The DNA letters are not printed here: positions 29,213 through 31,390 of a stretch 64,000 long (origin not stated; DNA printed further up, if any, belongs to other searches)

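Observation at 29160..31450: Orphan RelA/SpoT-synthetase::helical-repeat fusion on an AT-rich islet: candidate single-gene toxSAS-like defence/stress module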

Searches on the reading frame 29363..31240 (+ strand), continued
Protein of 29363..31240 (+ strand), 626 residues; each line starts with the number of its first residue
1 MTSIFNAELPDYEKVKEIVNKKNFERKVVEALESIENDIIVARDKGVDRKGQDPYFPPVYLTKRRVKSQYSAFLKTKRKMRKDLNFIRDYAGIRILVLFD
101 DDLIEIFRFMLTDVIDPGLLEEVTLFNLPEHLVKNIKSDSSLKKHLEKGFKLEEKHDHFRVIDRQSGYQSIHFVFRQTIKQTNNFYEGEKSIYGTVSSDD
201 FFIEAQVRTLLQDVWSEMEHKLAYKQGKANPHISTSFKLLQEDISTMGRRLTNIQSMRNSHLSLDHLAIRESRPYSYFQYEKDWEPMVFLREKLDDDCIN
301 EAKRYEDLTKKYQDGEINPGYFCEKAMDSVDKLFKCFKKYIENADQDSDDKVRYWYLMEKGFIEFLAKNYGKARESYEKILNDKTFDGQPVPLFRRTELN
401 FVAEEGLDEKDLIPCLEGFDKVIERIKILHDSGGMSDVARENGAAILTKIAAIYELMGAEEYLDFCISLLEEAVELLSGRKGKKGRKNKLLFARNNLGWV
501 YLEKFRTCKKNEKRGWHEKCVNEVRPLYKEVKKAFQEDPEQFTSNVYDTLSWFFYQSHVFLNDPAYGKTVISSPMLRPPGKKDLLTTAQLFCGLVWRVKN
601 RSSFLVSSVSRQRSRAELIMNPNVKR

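Call 74: fold_search(model_id=the predicted structure, library=viral)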
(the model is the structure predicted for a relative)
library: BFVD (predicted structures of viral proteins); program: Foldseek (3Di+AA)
matches with E <= 10: 264; with E <= 0.001: 0
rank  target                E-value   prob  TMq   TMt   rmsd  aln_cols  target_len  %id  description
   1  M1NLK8                8.9e-03  1.00  0.23  0.38  12.2       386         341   14  Repeat protein [Moumouvirus goulette]
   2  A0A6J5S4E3            1.4e-02  1.00  0.17  0.24   7.9       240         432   18  RelA/SpoT [uncultured Caudovirales phage]
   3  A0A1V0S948            3.4e-02  0.63  0.13  0.18  37.2       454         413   12  TPR repeat protein [Catovirus CTV1]
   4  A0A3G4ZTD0            6.3e-02  1.00  0.26  0.49   8.5       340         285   16  HCP-like protein (Fragment) [Edafosvirus sp.]
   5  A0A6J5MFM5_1          6.8e-02  1.00  0.22  0.15  20.4       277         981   12  ART-PolyVal-like domain-containing protein [uncultured Caudovirales phage]
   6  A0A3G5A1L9            8.4e-02  0.87  0.19  0.29  16.0       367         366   13  Tetratricopeptide repeat protein [Harvfovirus sp.]
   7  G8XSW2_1              8.4e-02  0.15  0.08  0.06  56.8       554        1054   10  Large tegument protein [Saimiriine betaherpesvirus 4]
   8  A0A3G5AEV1            8.7e-02  0.84  0.21  0.25  26.2       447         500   13  Uncharacterized protein [Hyperionvirus sp.]
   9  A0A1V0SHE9            9.9e-02  0.18  0.10  0.09  27.9       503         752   10  Uncharacterized protein [Hokovirus HKV1]
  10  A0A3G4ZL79            1.1e-01  0.94  0.21  0.34  14.7       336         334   13  Uncharacterized protein [Terrestrivirus sp.]
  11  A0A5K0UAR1            1.4e-01  0.47  0.18  0.14  28.2       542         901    9  Uncharacterized protein [Yasminevirus sp. GU-2018]
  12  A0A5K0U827            2.0e-01  0.95  0.21  0.34  11.3       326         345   12  Gamma-soluble NSF attachment protein (Fragment) [Yasminevirus sp. GU-2018]
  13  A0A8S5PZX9            2.5e-01  0.80  0.20  0.20  14.6       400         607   12  Serine-pyruvate aminotransferase [Siphoviridae sp. ctOCb13]
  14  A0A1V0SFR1            2.5e-01  0.25  0.14  0.10  25.0       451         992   11  U-box domain protein [Hokovirus HKV1]
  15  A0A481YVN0            2.7e-01  0.93  0.18  0.28   6.8       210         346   13  Glycosyl transferase family 2 [Marseillevirus LCMAC201]
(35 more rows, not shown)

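Call 81: search_dna_similar(query=window:29363-31240:+, collection=plasmids, mode=protein, max_rows=10, max_evalue=0.001)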
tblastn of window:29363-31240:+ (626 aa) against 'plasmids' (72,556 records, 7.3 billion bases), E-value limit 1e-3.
Records with a match: 8; places in all: 8; records where one place covers at least 80% of the query: 0.
Best place of each record, by identity: <60% 8.
By first word of the organism name: Enterococcus 3; Cupriavidus 1; Fusobacterium 1; Ilyobacter 1; Persicobacter 1; Limnohabitans 1.
By predicted mobility (MOB-suite, as given by PLSDB): non-mobilizable 8.
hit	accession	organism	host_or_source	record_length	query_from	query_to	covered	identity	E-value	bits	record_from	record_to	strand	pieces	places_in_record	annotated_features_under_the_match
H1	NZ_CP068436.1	Cupriavidus necator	heavy metal containmented soil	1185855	23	224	32%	28.9%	2e-6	59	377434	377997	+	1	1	none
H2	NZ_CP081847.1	Enterococcus raffinosus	Homo sapiens,feces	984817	31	255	36%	23.5%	3e-4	52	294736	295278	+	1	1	hypothetical protein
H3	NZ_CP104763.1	Enterococcus raffinosus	-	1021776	31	255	36%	23.5%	3e-4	52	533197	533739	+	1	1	record has no annotation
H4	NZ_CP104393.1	Enterococcus raffinosus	fermented food (Meju)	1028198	31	255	36%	23.5%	3e-4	52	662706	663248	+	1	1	record has no annotation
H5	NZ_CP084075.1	Fusobacterium vincentii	-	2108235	57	234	28%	29.6%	2e-5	56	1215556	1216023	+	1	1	none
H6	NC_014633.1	Ilyobacter polytropus DSM 2926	marine mud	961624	59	234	28%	25.3%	9e-4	50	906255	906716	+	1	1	GTP pyrophosphokinase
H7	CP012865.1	Persicobacter sp. JZB09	cell culture,soil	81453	82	247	27%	26.2%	3e-5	55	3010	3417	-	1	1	record has no annotation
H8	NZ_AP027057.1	Limnohabitans sp. TEGF004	water,lake surface water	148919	74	231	25%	25.6%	1e-3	50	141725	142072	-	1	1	hypothetical protein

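Call 82: search_dna_similar(query=window:29363-31240:+, collection=phages, mode=protein, max_rows=10, max_evalue=0.001)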
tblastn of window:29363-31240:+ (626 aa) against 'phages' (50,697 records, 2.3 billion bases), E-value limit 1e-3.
Records with a match: 2; places in all: 2; records where one place covers at least 80% of the query: 0.
Best place of each record, by identity: <60% 2.
By first word of the organism name: Bacteriophage 2.
By host as written in the record: - 2.
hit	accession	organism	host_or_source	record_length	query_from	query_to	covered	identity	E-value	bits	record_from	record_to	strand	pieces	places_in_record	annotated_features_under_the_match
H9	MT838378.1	Bacteriophage sp.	human fecal samples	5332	26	255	37%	23.1%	1e-4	51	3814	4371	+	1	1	record has no annotation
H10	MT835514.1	Bacteriophage sp.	human fecal samples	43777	58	255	32%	25.6%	1e-4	52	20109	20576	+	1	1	record has no annotation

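Call 84: find_related_loci(query=A1, collection=metagenome_contigs, flank=8000)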
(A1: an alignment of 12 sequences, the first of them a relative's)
Query A1 (626 aa) in metagenome_contigs; peptide patterns used: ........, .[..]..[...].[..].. (x = any residue, [..] = any of these).
185 stretches matched a pattern; 39 encode a relative of the query (tblastn E <= 1e-3); 39 distinct loci.
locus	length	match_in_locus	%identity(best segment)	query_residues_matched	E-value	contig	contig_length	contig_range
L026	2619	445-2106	29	16-621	6e-57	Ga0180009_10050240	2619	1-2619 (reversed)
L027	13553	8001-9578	28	25-621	2e-53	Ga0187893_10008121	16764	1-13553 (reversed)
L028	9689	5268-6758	28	50-621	5e-51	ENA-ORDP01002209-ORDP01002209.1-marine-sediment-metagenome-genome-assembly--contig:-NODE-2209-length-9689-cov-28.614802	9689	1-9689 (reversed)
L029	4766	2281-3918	27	32-622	4e-51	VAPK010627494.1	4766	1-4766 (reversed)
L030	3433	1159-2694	29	49-621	4e-48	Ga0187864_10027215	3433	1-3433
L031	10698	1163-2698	29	49-621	6e-48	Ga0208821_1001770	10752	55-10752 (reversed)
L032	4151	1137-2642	27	1-565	4e-46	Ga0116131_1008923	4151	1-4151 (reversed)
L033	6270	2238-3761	27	57-620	4e-45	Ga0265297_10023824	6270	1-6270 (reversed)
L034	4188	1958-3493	28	49-621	4e-45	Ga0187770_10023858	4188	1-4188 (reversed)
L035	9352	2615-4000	28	58-566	2e-40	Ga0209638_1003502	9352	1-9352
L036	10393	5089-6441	27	58-558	1e-38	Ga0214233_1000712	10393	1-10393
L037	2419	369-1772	29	30-560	6e-39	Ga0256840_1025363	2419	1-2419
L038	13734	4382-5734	27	58-558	1e-38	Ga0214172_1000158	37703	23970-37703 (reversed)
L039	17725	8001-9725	26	20-625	3e-38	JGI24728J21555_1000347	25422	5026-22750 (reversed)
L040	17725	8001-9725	26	20-625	3e-38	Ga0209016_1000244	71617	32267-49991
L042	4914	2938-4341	27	30-560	1e-36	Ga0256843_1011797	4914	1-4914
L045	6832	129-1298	27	166-622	4e-36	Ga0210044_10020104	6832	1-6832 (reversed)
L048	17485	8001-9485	29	13-568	3e-45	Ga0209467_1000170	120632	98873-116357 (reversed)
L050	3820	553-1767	29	58-503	8e-33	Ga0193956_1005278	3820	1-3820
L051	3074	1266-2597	26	55-555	2e-30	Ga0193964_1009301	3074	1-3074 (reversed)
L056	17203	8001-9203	25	32-478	3e-26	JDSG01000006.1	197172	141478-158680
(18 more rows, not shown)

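Call 87: search_protein_families(library=padloc, alignment_id=A7, max_evalue=0.00001)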
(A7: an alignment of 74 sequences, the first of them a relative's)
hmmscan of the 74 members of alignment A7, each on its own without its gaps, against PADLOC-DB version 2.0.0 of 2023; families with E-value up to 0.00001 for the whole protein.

A. member 1, L027:5482-5985:+ (168 aa): 0 families

B. families by the number of members that match (of 74 scanned): 138 families (the first 25 are shown)
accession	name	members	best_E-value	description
PDLC03179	Specificity_I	2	2.1e-128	Type I specificity subunit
PDLC03189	Specificity_I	2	5.7e-84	Type I specificity subunit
PDLC03076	Specificity_I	2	9.4e-82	Type I specificity subunit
PDLC03196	Specificity_I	2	7.4e-79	Type I specificity subunit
PDLC03096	Specificity_I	2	4.1e-74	Type I specificity subunit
PDLC03127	Specificity_I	2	9.5e-67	Type I specificity subunit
PDLC03079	Specificity_I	2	2.3e-61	Type I specificity subunit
PDLC03169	Specificity_I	2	5.4e-61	Type I specificity subunit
PDLC03107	Specificity_I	2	4.1e-44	Type I specificity subunit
PDLC03109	Specificity_I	2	1.9e-42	Type I specificity subunit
PDLC03195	Specificity_I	2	2.4e-42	Type I specificity subunit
PDLC04137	mad5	2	3.8e-42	mads_5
PDLC03072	Specificity_I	2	1.2e-39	Type I specificity subunit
PDLC03134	Specificity_I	2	1.9e-39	Type I specificity subunit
PDLC03162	Specificity_I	2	6.1e-39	Type I specificity subunit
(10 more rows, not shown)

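Call 88: search_protein_families(library=pfam, alignment_id=A7, max_evalue=0.00001)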
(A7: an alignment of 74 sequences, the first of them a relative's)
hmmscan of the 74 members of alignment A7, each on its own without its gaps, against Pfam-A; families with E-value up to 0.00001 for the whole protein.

A. member 1, L027:5482-5985:+ (168 aa): 0 families

B. families by the number of members that match (of 74 scanned): 48 families (the first 25 are shown)
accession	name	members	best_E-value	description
PF01420.25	Methylase_S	2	1.3e-36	Type I restriction modification DNA specificity domain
PF00589.27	Phage_integrase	2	3.7e-29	Phage integrase family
PF01040.23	UbiA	1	1.5e-63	UbiA prenyltransferase family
PF04552.19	Sigma54_DBD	1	2e-57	Sigma-54, DNA binding domain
PF09820.16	AAA-ATPase_like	1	3.1e-45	Predicted AAA-ATPase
PF10137.14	CAP12-PCTIR_TIR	1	2.2e-41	CAP12/Pycsar effector protein, TIR domain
PF00800.23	PDT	1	1.2e-36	Prephenate dehydratase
PF04963.19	Sigma54_CBD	1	2.5e-36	Sigma-54 factor, core binding domain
PF04851.21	ResIII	1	1.3e-34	Type III restriction enzyme, res subunit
PF08238.18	Sel1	1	2.3e-31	Sel1 repeat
PF02245.21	Pur_DNA_glyco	1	4.3e-25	Methylpurine-DNA glycosylase (MPG)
PF11907.13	DUF3427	1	6.1e-21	Domain of unknown function (DUF3427)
PF00665.32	rve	1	4.5e-20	Integrase core domain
PF00462.30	Glutaredoxin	1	6e-19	Glutaredoxin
PF22763.1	NrS1-1_pol-like_HBD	1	7.4e-17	NrS-1 polymerase HBD domain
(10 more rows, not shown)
